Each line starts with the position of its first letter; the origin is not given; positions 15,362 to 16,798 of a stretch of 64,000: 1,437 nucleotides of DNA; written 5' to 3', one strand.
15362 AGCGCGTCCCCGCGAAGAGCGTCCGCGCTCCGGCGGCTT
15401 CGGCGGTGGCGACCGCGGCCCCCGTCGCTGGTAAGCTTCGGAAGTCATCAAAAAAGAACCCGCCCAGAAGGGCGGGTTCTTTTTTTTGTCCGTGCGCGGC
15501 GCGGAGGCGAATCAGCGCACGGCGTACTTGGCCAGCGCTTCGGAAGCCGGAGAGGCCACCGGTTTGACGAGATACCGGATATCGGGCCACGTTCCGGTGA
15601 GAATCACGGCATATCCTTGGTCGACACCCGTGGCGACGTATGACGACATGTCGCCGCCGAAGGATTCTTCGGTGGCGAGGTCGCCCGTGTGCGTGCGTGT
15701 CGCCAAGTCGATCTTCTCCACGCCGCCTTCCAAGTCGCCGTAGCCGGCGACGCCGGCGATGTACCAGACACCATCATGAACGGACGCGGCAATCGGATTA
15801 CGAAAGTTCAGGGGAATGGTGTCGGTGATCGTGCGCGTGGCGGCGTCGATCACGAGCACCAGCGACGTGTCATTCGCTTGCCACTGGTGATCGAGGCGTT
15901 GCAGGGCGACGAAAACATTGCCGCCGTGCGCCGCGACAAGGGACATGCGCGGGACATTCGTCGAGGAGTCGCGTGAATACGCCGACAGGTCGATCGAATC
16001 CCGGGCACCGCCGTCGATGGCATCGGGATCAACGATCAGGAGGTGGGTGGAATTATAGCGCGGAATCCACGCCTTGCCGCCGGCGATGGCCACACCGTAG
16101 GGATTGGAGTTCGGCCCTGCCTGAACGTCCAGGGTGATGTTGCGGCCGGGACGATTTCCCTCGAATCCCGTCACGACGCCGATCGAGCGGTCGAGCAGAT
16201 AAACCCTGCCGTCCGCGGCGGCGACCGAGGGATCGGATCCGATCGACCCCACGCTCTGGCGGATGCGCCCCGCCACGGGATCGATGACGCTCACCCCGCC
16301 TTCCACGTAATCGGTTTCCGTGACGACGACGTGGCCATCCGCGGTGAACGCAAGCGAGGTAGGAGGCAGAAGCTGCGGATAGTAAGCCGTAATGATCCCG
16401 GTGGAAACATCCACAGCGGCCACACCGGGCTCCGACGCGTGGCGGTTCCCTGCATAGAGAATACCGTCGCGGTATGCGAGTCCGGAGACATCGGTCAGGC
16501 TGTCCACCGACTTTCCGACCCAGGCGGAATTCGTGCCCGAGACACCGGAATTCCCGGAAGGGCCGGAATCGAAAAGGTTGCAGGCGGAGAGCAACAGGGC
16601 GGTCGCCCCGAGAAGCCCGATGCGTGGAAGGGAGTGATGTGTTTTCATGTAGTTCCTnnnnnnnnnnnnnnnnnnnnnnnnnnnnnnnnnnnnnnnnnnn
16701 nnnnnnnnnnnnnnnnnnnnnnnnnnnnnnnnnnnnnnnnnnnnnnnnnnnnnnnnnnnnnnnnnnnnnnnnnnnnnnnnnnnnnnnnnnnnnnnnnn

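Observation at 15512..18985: Cobalamin riboswitch, BtuB-like TonB receptor and BtuG-like propeller lipoprotein form one vitamin B12 capture unit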

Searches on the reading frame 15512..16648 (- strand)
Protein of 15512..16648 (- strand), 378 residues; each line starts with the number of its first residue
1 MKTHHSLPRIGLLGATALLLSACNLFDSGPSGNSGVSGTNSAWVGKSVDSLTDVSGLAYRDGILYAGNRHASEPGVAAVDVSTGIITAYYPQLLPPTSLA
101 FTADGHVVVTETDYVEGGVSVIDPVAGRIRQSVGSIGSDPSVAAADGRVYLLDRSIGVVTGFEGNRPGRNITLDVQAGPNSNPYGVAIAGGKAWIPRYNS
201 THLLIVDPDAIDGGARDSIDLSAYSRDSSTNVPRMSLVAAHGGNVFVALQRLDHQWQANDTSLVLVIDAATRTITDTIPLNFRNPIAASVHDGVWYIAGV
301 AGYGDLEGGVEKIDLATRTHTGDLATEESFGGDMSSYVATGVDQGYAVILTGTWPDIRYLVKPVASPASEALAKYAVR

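Call 7: search_protein_families(library=pfam, proteins=[window:15512-16648:-], max_evalue=0.01)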
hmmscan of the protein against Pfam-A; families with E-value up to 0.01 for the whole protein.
window:15512-16648:- (378 aa): 0 families

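Call 8: search_protein_families(library=ncbifam, proteins=[window:15512-16648:-], max_evalue=0.01)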
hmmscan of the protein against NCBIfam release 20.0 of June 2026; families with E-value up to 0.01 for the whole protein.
window:15512-16648:- (378 aa): 0 families

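Call 9: find_homologous_proteins(query=window:15512-16648:-)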
Query window:15512-16648:- (378 aa): 59 proteins with E <= 0.001 among 8000 candidates.
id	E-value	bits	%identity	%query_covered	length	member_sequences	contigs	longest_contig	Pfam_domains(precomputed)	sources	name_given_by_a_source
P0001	4.0e-245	831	100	100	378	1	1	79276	-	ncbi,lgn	-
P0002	1.2e-131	458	59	96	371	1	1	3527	-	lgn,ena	-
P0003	1.6e-128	447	57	96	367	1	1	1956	-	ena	-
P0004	3.5e-121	423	58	93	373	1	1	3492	-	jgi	jgi:hypothetical protein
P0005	1.0e-116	409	55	90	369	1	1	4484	-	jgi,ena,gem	-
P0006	1.3e-116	408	56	94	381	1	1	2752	-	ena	-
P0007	4.8e-116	406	58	87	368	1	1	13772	-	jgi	jgi:hypothetical protein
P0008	6.8e-116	406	56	90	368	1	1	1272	-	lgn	-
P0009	1.6e-115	405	59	86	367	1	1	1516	-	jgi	-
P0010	1.8e-113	398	55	97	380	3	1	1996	-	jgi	jgi:hypothetical protein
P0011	1.2e-110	389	57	92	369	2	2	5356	-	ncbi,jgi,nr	ncbi:MAG TPA: hypothetical protein VHO02_08050 [Fibrobacteria bacterium]|jgi:hypothetical protein|nr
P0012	2.7e-110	387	60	81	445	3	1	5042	PF05345.19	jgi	jgi:hypothetical protein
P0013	4.3e-110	387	54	90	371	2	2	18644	-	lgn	-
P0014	5.1e-110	387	56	91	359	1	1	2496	-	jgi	jgi:DNA-binding beta-propeller fold protein YncE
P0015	6.1e-110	386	55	91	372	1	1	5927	-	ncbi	-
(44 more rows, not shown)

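Call 14: search_solved_structures(query=A1, max_evalue=10)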
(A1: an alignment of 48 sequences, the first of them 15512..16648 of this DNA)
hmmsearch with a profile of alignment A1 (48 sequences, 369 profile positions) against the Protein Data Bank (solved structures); distinct sequences matched with E-value up to 10: 7.
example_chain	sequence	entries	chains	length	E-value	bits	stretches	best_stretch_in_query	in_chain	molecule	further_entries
1l0q_A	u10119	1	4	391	4.3e-12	48.8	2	63-220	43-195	Surface layer protein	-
8ptf_A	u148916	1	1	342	0.16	14.1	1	140-202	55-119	YncE family protein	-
8ptd_A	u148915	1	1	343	0.16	14.1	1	140-202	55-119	YncE family protein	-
8pkq_A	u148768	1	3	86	0.26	13.4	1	48-115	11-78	non-specific serine/threonine protein kinase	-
8blw_B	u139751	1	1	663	0.55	12.3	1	140-202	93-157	YncE family protein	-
3v9f_A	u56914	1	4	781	0.7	12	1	76-136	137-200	Two-component system sensor histidine kinase/response regulator, hybrid (One-component sys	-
3mbr_X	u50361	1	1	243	0.84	11.7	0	37-112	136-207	Glutamine cyclotransferase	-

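Call 24: predict_structure(alignment_id=A1)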
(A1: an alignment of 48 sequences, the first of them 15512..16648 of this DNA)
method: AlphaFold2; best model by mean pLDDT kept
length: 378 residues; sequences in the alignment: 48
mean_pLDDT: 90.9   pTM: 0.87
mean pLDDT of the five models: 90.9, 90.5, 89.9, 89.1, 88.5
residues with pLDDT >= 90: 301; 70-90: 43; 50-70: 19; < 50: 15
segments of 3 or more residues with pLDDT < 50: 1-6, 8-11, 22-24
pLDDT, mean of each block of 10 residues (from residue 1): 44 53 50 81 98 97 98 97 98 98 98 97 97 95 98 97 96 95 97 97 98 97 86 94 97 78 96 97 95 97 91 98 95 96 97 93 87 76
secondary structure, 60 per line:
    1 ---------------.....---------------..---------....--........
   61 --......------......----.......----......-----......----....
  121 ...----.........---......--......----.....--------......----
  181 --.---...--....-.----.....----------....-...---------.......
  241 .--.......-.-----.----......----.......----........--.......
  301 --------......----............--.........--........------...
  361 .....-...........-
elements in order: H16-20 E53-60 E63-68 E75-80 E85-91 E96-101 E107-112 E117-123 E128-136 E140-145 E148-153 E158-162 E171-176 E187-189 E192-195 E202-206 E217-220 E234-241 E244-250 E263-268 E273-279 E284-291 E294-300 E309-314 E319-326 H327-330 E333-341 E344-351 E358-365 H367-377

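Call 27: fold_search(model_id=the predicted structure, library=pdb)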
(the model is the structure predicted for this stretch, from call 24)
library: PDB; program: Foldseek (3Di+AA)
matches with E <= 10: 1672; with E <= 0.001: 1403
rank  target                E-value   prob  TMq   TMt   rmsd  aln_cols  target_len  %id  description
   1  1l0q_A                4.4e-12  1.00  0.54  0.52  10.6       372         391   17  Tandem YVTN beta-propeller and PKD domains from an archaeal surface layer protein (released 2002-11-06)
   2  7t1z_B                9.3e-11  1.00  0.52  0.46   5.3       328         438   13  Structure of the Fbw7-Skp1-MycNdegron complex (released 2022-02-16)
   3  7t1y_B                1.6e-10  1.00  0.53  0.46   5.4       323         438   13  Structure of the Fbw7-Skp1-MycCdegron complex (released 2022-02-16)
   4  2ovr_B                3.5e-10  1.00  0.54  0.48   6.3       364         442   11  Structure of the Skp1-Fbw7-CyclinEdegN complex (released 2007-04-24)
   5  6l8a_A                3.9e-10  1.00  0.51  0.44   6.3       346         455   14  Tetrathionate hydrolase from Acidithiobacillus ferrooxidans (released 2020-11-11)
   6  7seu_D                4.1e-10  1.00  0.61  0.72   4.0       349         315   14  Crystal structure of E coli contaminant protein YncE co-purified with a plant protein (released 2022-04-20)
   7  3vh0_A                4.3e-10  1.00  0.62  0.72   3.7       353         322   14  Crystal structure of E. coli YncE complexed with DNA (released 2011-11-16)
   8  5gje_A                4.3e-10  1.00  0.33  0.21  22.5       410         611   12  Three-dimensional reconstruction of human LRP6 ectodomain complexed with Dkk1 (released 2017-01-18)
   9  4dg6_A                4.3e-10  1.00  0.33  0.21  22.5       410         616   12  Crystal structure of domains 1 and 2 of LRP6 (released 2012-06-13)
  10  6l8a_D                4.7e-10  1.00  0.50  0.42   6.6       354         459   14  Tetrathionate hydrolase from Acidithiobacillus ferrooxidans (released 2020-11-11)
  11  2z2n                  6.8e-10  1.00  0.54  0.67   6.0       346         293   12  Crystal Structure of selenomethionine substituted virginiamycin B lyase from Staphylococcus aureus (released 2007-06-19)
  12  3vgz_C                8.3e-10  1.00  0.61  0.70   5.0       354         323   13  Crystal structure of E. coli YncE (released 2011-11-16)
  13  6g6n_A                8.7e-10  1.00  0.49  0.56   6.8       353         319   15  Crystal structure of the computationally designed Tako8 protein in C2 (released 2018-11-28)
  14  7cqy_E                9.7e-10  1.00  0.52  0.45   6.1       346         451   13  Tetrathionate hydrolase from Acidithiobacillus ferrooxidans mutant - D325N (released 2021-01-27)
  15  8ptf                  1.0e-09  1.00  0.51  0.56   4.0       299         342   16  The surface-exposed lipo-protein of BtuG2 in complex with cyanocobalamin. (released 2024-07-24)
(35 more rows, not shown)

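Call 41: search_protein_families(library=pfam, alignment_id=A1, max_evalue=1)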
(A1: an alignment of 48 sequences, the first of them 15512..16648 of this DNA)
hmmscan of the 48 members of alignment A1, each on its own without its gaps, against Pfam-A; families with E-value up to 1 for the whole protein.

A. member 1, window:15512-16648:- (378 aa): 2 families
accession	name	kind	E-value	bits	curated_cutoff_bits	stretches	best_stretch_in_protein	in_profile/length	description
PF01436.27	NHL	-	0.094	13.2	20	0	96-112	4-20/28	NHL repeat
PF16819.11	DUF5074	-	0.19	11.2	27.2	0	257-296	158-197/353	Domain of unknown function (DUF5074)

B. families by the number of members that match (of 48 scanned): 21 families
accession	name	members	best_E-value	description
PF01436.27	NHL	22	0.0016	NHL repeat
PF16819.11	DUF5074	21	8e-07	Domain of unknown function (DUF5074)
PF05345.18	He_PIG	8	1.4e-11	Putative Ig domain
PF13860.13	FlgD_ig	2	7.4e-07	FlgD Ig-like domain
PF23518.1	WW_2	2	0.16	WW domain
PF24088.1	DUF7373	2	0.21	Domain of unknown function (DUF7373) N-terminal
PF21783.3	YNCE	1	0.0011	YNCE-like beta-propeller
PF08309.17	LVIVD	1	0.018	LVIVD repeat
PF13752.12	DUF4165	1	0.032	Domain of unknown function (DUF4165)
PF10282.15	Lactonase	1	0.058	Lactonase, 7-bladed beta-propeller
PF20082.4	DUF6476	1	0.084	Family of unknown function (DUF6476)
PF20848.2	ExoU_mid_dom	1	0.092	ExoU toxin, middle helical domain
PF21544.3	PorZ_N_b_propeller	1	0.094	TSS9, PorZ, N-terminal beta-propeller domain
PF23375.1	DUF7094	1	0.1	Family of unknown function (DUF7094)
PF13988.11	DUF4225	1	0.12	Protein of unknown function (DUF4225)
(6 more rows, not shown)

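Call 48: search_protein_representatives(alignment_id=A1)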
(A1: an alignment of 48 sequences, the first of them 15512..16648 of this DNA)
Query: 48 sequences, 369 profile positions. Proteins with E-value up to 0.001 (for the whole library): 2962; up to 1e-10: 1709; up to 1e-30: 313. The best 150 are listed.
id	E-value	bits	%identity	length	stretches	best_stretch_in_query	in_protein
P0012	1.9e-171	586.4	-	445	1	8-366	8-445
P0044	5.2e-162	555.4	-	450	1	1-365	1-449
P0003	7.0e-158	541.8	-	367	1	7-364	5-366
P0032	1.9e-157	540.3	-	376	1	13-365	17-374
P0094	8.6e-93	327.6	-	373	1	12-364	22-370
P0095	2.2e-89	316.3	-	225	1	15-235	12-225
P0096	4.5e-85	302.2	-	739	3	63-351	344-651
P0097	9.0e-67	242.0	-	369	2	107-359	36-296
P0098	1.1e-63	231.8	-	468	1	96-357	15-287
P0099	4.0e-63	230.0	-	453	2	102-362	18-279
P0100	7.0e-63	229.2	-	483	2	89-359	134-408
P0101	1.8e-61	224.5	-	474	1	98-362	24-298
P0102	4.2e-59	216.7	-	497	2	97-358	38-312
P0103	3.0e-57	210.6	-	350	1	37-354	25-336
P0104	6.7e-57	209.5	-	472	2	104-357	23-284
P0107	4.3e-56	206.8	-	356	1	18-362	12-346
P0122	4.0e-52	193.8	-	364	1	13-365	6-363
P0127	3.0e-51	190.9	-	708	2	107-361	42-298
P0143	1.8e-49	185.1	-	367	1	15-360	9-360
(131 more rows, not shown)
